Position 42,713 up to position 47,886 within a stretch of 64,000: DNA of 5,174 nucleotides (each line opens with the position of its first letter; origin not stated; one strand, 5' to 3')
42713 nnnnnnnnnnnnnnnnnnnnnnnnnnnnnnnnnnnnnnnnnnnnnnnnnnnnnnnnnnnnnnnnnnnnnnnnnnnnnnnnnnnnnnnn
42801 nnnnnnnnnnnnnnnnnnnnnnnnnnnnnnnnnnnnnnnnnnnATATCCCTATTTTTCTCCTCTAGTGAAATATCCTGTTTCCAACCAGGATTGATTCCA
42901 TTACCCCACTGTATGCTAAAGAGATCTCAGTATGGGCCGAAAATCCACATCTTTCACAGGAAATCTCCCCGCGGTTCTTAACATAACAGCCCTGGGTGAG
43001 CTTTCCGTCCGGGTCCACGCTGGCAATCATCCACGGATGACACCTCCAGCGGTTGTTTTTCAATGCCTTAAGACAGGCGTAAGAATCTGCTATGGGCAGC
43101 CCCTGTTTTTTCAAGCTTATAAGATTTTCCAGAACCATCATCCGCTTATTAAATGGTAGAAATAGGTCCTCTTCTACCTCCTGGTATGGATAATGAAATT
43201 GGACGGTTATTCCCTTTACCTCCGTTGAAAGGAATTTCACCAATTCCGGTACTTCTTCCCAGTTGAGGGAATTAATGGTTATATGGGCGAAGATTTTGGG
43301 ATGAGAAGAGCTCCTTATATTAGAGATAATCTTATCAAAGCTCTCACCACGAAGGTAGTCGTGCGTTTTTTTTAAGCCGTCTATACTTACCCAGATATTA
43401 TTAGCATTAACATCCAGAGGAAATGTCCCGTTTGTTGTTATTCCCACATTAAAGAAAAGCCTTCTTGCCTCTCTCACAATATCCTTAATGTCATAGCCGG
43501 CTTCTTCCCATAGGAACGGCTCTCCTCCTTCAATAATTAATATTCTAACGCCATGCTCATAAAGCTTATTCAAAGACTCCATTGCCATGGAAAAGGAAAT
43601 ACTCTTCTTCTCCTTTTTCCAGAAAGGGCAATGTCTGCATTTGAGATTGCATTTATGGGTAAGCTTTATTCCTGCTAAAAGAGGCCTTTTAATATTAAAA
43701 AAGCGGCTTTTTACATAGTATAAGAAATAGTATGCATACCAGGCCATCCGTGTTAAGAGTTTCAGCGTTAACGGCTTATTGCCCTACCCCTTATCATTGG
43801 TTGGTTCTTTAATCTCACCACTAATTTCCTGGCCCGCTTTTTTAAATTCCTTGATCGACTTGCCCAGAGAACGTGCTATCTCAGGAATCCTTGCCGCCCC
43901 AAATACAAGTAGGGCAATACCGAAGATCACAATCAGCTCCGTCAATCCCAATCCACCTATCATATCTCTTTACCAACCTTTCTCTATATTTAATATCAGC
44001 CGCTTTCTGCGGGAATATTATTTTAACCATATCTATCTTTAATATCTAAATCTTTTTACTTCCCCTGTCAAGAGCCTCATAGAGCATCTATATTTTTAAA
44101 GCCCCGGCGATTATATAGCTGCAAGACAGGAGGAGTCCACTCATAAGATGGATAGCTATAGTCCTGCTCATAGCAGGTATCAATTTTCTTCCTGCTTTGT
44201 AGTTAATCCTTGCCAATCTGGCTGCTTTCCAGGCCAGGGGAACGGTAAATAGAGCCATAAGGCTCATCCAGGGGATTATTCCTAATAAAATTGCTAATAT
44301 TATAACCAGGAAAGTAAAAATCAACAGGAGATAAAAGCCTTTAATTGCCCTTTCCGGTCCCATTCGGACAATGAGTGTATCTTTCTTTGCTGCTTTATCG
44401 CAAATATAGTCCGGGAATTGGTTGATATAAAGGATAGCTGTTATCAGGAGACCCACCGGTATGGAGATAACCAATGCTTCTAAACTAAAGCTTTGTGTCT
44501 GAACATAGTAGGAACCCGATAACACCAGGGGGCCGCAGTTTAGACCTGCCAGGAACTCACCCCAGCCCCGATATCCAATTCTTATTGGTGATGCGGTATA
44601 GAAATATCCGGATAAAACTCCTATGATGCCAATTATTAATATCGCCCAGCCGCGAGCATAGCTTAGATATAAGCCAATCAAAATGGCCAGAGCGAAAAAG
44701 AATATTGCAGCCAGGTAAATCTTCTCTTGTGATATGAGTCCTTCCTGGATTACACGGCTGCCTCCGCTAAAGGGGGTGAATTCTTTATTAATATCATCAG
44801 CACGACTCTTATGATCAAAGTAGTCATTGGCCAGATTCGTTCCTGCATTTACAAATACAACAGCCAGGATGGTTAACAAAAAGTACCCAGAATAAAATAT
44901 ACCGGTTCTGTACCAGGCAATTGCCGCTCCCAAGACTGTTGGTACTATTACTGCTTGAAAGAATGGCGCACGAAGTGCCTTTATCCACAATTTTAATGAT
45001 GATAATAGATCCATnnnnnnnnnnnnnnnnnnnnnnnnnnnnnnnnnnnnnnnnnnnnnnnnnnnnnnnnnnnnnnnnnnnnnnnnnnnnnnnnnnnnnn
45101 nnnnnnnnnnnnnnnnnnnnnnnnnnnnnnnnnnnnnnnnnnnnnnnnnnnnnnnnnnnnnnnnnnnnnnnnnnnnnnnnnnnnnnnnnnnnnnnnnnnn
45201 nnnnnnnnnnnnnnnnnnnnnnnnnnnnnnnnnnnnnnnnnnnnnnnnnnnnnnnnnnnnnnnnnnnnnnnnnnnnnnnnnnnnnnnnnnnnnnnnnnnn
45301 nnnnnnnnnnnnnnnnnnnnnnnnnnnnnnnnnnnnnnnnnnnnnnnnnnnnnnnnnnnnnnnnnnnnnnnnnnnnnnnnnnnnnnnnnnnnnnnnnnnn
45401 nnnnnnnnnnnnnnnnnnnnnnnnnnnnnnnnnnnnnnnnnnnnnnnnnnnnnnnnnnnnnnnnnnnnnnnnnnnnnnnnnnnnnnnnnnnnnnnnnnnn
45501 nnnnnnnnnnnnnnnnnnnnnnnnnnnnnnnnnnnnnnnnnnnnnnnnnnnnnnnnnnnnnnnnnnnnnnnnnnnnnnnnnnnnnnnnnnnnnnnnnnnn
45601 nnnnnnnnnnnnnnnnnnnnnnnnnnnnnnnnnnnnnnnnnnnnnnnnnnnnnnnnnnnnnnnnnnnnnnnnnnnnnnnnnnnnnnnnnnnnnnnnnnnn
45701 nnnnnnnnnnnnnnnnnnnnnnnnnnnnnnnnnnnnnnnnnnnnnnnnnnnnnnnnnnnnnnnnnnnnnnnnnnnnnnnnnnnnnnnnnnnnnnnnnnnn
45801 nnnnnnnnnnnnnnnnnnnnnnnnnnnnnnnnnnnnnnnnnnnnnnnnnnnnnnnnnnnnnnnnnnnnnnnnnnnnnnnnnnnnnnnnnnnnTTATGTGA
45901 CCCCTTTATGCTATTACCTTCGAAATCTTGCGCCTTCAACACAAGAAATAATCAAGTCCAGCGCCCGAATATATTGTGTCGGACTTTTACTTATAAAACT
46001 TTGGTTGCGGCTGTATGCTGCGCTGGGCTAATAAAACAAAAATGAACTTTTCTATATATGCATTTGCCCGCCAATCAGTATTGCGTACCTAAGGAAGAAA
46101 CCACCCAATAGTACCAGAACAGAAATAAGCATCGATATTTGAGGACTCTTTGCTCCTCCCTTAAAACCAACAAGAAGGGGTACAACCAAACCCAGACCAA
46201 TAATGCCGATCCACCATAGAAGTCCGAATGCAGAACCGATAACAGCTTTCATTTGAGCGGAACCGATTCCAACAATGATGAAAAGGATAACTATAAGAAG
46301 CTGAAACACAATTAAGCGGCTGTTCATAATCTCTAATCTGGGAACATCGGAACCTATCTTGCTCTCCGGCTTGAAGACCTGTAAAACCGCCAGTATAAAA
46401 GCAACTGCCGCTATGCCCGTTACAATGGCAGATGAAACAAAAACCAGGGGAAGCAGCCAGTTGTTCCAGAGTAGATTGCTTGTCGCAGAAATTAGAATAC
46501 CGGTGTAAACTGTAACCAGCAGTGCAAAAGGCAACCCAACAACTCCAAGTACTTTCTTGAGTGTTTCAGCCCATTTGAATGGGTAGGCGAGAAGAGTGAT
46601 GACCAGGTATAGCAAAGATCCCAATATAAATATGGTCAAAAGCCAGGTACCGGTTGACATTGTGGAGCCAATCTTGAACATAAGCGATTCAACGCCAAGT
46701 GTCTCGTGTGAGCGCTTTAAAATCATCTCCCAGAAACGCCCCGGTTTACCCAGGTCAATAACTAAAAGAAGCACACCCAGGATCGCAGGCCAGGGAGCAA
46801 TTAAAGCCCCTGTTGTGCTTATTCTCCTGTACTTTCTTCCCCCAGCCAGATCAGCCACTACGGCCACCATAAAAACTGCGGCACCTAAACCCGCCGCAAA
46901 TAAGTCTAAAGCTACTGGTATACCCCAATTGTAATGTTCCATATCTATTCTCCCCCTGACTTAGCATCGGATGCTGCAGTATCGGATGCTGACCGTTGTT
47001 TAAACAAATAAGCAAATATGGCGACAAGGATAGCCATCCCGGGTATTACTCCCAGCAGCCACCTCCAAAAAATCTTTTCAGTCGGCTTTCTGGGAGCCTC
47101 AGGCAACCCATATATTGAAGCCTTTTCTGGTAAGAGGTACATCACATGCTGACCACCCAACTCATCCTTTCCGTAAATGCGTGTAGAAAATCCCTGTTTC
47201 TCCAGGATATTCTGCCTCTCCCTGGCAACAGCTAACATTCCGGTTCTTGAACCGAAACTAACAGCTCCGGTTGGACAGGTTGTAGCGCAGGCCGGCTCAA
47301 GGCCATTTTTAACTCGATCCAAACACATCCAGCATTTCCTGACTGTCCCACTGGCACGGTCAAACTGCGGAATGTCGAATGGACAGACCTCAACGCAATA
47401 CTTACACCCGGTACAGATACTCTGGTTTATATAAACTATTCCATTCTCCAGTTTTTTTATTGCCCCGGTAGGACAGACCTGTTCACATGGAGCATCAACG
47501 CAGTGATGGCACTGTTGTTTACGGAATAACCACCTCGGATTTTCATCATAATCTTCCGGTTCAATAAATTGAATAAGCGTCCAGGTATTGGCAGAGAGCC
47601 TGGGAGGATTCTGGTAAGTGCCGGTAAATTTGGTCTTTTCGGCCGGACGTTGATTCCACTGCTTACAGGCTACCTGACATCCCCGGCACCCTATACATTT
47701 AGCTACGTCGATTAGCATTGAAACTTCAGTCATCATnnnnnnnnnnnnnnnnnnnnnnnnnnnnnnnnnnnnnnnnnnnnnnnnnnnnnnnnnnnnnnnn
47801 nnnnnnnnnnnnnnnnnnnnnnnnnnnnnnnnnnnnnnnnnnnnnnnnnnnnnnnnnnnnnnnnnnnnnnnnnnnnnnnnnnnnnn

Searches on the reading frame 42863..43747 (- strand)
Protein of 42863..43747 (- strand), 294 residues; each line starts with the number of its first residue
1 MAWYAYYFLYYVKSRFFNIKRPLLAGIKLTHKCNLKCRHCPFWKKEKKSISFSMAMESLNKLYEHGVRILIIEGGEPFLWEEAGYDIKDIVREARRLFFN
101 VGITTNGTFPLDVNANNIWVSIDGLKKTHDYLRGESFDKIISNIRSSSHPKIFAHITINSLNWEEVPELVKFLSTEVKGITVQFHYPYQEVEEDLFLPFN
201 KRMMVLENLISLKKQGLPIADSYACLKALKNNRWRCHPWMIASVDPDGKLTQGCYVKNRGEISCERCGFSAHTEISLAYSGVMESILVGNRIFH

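Call 9: search_protein_families(library=pfam, proteins=[window:42863-43747:-], max_evalue=0.0001)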
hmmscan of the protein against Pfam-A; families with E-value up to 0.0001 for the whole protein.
window:42863-43747:- (294 aa): 2 families
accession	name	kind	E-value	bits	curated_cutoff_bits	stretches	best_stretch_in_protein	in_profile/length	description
PF04055.27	Radical_SAM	-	3.5e-14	53.8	29.5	1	27-173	1-166/166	Radical SAM superfamily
PF11946.13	DUF3463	-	4.6e-09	36.7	31.3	1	180-257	1-79/134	Domain of unknown function (DUF3463)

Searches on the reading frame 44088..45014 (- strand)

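Call 9: search_protein_families(library=pfam, proteins=[window:44088-45014:-], max_evalue=0.0001)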
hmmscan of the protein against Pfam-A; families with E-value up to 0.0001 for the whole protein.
window:44088-45014:- (308 aa): 1 family
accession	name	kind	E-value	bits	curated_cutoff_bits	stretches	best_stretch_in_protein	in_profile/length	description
PF01040.23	UbiA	-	7.5e-33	114.3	34.2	1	23-278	2-243/250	UbiA prenyltransferase family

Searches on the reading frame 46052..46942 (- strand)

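Call 9: search_protein_families(library=pfam, proteins=[window:46052-46942:-], max_evalue=0.0001)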
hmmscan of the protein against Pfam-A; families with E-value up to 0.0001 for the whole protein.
window:46052-46942:- (296 aa): 1 family
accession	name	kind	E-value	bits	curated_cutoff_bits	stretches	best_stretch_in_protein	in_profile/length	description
PF03916.19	NrfD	-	2.9e-36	126.1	25.8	1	4-295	9-311/313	Polysulphide reductase, NrfD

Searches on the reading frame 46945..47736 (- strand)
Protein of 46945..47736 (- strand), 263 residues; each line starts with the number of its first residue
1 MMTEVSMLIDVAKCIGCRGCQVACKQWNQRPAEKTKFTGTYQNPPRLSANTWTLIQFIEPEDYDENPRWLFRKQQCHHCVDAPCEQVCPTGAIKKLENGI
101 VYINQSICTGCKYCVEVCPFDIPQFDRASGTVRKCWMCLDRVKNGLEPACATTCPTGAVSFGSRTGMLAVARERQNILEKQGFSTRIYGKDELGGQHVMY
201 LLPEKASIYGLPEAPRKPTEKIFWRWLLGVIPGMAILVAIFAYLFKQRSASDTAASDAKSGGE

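Call 9: search_protein_families(library=pfam, proteins=[window:46945-47736:-], max_evalue=0.0001)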
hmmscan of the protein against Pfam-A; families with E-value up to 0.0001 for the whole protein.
window:46945-47736:- (263 aa): 10 families
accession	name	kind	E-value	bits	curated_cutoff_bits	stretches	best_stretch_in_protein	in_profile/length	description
PF13247.11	Fer4_11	-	6.9e-28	97.2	26.2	1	68-164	2-100/100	4Fe-4S dicluster domain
PF12838.12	Fer4_7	-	5.5e-15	56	27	2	13-92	1-52/52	4Fe-4S dicluster domain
PF13187.11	Fer4_9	-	1.1e-11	45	27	2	13-93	1-52/52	4Fe-4S dicluster domain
PF12837.12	Fer4_6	-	1.1e-11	44.5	25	1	100-122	1-23/24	4Fe-4S binding domain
PF00037.32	Fer4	-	1.8e-10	40.6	21.1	1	101-122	1-22/24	4Fe-4S binding domain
PF13237.11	Fer4_10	-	1e-09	38.6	25.5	1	72-119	5-53/53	4Fe-4S dicluster domain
PF12797.12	Fer4_2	-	3.6e-09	36.4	24.5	1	100-120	2-22/22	4Fe-4S binding domain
PF14697.11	Fer4_21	-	3.5e-08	33.9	35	1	73-120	5-53/59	4Fe-4S dicluster domain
PF25160.1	LdpA_Fe-S-bd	-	2e-06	27.9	27.6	1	81-122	6-42/49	LdpA Fe-S cluster-binding domain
PF12798.12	Fer4_3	-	4.6e-05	24.4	27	0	108-122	1-15/15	4Fe-4S binding domain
